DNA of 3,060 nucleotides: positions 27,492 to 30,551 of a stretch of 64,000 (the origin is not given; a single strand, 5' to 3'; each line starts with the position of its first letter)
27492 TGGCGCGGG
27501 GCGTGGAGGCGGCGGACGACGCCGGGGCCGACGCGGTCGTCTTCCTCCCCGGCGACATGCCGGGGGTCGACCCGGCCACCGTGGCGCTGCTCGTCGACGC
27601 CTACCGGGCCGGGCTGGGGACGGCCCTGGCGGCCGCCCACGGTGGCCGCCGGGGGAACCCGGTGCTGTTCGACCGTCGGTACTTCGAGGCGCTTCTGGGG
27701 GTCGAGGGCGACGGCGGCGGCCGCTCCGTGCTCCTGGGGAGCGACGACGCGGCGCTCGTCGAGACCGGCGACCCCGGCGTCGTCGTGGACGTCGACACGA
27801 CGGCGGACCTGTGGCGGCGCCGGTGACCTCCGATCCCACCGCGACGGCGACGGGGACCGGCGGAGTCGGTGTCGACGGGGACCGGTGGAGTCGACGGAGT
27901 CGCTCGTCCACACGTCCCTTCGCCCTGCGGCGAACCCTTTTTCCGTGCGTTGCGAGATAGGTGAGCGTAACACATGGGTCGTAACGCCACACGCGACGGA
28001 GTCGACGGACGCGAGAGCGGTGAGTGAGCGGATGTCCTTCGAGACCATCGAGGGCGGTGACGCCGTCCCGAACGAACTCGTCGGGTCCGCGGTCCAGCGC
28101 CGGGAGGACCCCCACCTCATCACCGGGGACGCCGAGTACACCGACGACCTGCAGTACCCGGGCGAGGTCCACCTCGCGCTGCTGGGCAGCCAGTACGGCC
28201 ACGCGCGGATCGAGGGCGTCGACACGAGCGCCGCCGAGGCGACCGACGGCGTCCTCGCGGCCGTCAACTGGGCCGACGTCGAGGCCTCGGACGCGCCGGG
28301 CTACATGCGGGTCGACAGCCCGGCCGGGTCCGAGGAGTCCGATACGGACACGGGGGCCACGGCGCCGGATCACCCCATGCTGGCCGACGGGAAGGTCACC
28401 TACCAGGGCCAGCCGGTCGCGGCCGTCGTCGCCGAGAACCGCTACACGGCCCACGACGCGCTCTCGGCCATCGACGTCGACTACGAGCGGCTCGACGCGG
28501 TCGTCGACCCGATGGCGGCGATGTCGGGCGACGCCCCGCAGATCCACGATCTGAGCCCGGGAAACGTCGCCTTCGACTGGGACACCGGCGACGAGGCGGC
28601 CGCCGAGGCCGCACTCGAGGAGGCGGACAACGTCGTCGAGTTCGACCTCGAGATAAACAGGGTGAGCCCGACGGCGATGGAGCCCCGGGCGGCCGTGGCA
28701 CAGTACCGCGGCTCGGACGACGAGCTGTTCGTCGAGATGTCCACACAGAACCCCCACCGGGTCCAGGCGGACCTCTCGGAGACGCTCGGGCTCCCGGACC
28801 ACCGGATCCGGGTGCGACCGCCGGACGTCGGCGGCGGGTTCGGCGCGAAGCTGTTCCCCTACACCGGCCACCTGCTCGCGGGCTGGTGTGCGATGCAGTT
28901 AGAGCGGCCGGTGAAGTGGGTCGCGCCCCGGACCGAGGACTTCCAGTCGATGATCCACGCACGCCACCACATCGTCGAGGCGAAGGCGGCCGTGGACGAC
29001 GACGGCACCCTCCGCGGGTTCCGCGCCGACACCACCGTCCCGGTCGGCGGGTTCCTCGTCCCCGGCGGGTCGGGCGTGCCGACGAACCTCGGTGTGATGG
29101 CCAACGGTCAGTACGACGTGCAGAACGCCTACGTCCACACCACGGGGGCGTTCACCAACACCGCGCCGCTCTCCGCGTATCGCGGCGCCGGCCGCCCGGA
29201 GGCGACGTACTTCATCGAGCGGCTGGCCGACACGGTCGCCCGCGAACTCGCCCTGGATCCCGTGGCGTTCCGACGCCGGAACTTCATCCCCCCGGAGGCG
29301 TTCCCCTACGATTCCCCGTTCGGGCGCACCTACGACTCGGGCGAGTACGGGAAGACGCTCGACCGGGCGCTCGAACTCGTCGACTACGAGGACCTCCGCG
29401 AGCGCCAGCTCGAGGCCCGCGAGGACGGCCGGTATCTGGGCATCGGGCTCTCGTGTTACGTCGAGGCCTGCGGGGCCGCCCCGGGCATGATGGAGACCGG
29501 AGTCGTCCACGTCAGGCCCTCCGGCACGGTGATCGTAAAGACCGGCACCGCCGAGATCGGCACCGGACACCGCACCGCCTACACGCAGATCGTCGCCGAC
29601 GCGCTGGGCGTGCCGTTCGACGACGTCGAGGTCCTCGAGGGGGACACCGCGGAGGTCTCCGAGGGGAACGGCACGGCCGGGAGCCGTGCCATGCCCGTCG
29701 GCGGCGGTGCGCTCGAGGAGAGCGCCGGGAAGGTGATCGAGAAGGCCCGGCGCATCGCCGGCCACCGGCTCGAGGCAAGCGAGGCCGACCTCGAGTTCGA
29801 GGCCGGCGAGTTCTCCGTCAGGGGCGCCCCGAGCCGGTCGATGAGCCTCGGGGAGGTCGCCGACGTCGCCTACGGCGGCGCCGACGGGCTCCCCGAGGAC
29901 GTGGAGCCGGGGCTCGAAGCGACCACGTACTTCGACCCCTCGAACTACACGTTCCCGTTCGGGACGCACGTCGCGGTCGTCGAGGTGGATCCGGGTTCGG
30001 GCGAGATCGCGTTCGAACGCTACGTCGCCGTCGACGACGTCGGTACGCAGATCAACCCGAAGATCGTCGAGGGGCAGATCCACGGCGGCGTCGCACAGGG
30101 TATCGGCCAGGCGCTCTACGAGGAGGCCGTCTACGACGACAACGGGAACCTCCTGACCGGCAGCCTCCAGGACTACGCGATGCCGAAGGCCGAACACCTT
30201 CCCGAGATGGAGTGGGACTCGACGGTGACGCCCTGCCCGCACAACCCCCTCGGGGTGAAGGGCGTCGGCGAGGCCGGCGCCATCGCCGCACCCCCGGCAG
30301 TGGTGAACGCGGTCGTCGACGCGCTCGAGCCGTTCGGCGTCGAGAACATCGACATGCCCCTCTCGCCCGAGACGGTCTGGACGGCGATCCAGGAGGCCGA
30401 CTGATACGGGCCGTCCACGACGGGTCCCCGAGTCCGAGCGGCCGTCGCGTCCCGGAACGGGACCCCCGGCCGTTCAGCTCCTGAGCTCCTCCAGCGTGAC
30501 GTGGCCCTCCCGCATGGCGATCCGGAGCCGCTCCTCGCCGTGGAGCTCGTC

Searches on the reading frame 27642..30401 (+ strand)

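Call 68: search_protein_families(library=pfam, proteins=[window:27642-30401:+], max_evalue=0.00001)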
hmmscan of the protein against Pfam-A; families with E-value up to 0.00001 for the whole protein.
window:27642-30401:+ (920 aa): 3 families
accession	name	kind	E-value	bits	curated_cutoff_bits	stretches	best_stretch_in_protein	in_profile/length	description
PF20256.3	MoCoBD_2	-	9.7e-88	294.8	27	1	576-854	2-283/283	Molybdopterin cofactor-binding domain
PF02738.23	MoCoBD_1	-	4.2e-74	249.2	27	1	301-548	1-244/244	Molybdopterin cofactor-binding domain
PF01315.27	Ald_Xan_dh_C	-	6.4e-26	91.3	31.3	1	161-284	1-109/110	Aldehyde oxidase and xanthine dehydrogenase, a/b hammerhead domain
